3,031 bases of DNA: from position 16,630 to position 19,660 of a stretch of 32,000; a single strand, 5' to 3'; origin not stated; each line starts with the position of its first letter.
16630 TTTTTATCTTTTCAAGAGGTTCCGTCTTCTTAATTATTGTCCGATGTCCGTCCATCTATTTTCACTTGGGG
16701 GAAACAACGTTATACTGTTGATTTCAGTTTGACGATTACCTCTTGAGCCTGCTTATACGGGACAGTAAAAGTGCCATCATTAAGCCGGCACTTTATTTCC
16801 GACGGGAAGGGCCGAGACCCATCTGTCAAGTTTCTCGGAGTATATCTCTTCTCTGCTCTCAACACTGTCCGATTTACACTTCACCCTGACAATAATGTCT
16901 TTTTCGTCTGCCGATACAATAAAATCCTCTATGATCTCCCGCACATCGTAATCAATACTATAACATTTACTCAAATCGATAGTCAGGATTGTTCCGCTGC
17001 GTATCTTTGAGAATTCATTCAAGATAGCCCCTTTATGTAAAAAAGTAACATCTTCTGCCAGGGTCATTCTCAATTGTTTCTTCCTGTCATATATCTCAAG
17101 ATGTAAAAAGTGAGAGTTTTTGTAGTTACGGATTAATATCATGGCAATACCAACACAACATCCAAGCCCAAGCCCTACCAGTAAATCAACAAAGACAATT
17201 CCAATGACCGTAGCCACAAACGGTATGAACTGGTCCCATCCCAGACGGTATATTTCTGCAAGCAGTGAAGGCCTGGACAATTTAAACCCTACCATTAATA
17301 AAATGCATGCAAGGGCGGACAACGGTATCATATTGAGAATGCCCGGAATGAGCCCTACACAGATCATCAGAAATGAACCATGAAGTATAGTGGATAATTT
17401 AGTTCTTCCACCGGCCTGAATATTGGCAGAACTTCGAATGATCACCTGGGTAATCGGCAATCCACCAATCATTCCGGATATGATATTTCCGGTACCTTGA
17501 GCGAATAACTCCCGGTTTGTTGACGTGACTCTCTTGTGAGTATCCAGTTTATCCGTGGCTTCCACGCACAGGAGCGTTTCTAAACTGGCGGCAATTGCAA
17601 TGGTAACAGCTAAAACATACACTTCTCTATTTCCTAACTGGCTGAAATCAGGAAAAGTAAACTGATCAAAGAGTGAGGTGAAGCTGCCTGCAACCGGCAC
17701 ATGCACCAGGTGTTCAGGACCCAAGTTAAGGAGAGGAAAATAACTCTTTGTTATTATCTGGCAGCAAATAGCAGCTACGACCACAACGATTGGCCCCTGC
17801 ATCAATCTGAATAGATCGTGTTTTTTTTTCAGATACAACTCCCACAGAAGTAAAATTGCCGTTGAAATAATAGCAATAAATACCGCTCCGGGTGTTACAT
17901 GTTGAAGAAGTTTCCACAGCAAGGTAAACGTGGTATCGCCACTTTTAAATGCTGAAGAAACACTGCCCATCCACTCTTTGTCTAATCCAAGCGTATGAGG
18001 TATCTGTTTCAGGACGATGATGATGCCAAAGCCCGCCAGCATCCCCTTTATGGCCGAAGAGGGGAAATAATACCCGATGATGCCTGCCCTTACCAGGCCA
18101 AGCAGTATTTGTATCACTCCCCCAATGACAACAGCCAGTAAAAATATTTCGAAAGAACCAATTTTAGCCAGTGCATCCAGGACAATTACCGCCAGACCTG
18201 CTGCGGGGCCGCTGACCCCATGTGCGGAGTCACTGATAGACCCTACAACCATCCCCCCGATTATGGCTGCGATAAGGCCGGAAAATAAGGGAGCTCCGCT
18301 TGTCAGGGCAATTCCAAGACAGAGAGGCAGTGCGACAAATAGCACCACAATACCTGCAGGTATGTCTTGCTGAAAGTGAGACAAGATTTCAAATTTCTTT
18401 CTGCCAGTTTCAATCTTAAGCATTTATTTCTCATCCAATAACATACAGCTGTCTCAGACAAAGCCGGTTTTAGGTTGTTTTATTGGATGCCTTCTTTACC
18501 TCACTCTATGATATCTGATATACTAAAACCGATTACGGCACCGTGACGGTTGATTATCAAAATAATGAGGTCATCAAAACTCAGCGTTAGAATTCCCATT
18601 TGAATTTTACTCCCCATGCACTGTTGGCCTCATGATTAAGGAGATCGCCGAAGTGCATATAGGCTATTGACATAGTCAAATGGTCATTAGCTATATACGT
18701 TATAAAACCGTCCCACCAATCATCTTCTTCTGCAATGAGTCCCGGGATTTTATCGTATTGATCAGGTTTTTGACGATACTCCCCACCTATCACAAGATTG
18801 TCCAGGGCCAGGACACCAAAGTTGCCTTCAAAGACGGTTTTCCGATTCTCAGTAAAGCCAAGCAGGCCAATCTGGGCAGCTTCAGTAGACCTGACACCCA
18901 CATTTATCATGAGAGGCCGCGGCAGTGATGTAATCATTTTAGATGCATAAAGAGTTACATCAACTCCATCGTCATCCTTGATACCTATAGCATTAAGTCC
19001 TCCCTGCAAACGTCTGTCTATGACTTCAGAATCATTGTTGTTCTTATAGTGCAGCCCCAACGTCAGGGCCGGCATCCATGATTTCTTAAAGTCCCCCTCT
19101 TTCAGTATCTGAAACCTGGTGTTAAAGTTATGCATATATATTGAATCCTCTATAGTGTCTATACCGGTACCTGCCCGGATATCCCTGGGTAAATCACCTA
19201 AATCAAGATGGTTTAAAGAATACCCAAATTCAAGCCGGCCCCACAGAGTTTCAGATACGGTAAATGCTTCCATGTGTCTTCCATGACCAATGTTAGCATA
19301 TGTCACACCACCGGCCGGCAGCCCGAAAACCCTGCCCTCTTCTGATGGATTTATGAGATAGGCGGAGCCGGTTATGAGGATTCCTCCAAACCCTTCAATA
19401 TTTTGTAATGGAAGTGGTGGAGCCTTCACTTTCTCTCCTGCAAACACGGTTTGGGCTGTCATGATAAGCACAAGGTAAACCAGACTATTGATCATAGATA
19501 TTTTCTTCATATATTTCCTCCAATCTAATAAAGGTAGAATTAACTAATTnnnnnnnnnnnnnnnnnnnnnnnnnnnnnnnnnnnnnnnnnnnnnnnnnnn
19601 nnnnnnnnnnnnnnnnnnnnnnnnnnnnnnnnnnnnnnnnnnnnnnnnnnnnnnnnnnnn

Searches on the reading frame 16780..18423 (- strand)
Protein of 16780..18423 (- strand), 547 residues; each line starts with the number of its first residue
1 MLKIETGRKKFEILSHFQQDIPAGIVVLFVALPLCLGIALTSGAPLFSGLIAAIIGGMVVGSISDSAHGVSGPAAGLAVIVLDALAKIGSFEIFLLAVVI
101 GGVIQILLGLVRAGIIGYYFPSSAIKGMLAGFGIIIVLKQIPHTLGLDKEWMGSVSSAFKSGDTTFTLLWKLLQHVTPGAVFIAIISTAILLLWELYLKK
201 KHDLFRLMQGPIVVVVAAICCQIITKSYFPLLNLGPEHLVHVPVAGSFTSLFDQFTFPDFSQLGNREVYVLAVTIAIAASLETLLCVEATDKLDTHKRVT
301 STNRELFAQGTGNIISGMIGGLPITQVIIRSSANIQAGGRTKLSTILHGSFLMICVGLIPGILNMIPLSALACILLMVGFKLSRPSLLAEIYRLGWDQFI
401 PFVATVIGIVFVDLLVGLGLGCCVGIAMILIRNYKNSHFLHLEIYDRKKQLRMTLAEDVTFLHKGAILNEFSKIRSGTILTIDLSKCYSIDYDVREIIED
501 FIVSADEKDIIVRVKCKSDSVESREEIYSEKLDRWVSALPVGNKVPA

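Call 10: search_protein_families(library=pfam, proteins=[window:16780-18423:-])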
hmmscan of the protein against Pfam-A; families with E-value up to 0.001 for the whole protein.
window:16780-18423:- (547 aa): 2 families
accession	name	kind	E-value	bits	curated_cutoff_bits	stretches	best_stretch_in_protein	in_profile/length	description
PF00916.26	Sulfate_transp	-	1.1e-61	209.2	23.2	1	17-394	1-369/380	Sulfate permease family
PF16983.11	MFS_MOT1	-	1.2e-05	26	30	1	283-382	25-111/111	Molybdate transporter of MFS superfamily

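Call 39: search_protein_families(library=ncbifam, proteins=[window:16780-18423:-], max_evalue=0.001)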
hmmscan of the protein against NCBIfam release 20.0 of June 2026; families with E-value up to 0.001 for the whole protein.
window:16780-18423:- (547 aa): 3 families
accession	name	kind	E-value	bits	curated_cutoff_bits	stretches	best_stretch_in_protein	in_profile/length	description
TIGR00815.1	sulP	subfamily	1.6e-53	182.1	380.45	1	15-443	12-437/565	sulfate permease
NF008660.1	PRK11660.1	equivalog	4.8e-47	160.6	614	1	14-433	26-444/572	C4-dicarboxylic acid transporter DauA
NF050096.1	BicarbTportBicA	equivalog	7e-34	117.3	880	1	15-430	10-403/547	bicarbonate transporter BicA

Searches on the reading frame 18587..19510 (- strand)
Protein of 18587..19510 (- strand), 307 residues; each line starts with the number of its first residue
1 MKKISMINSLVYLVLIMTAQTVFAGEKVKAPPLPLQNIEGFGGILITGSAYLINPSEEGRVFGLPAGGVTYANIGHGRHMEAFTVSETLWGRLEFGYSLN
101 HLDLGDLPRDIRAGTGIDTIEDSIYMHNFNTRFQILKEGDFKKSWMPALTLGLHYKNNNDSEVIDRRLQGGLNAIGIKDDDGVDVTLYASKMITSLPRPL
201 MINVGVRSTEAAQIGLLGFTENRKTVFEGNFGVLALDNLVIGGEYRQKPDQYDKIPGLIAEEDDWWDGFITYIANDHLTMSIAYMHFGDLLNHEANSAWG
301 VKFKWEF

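Call 10: search_protein_families(library=pfam, proteins=[window:18587-19510:-])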
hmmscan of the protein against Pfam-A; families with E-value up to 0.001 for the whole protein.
window:18587-19510:- (307 aa): 1 family
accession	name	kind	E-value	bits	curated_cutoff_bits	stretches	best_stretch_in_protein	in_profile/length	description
PF11231.14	DUF3034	-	5.2e-32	111.8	25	1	69-299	36-250/255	Protein of unknown function (DUF3034)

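Call 39: search_protein_families(library=ncbifam, proteins=[window:18587-19510:-], max_evalue=0.001)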
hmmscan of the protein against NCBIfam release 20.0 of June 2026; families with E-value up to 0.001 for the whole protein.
window:18587-19510:- (307 aa): 0 families
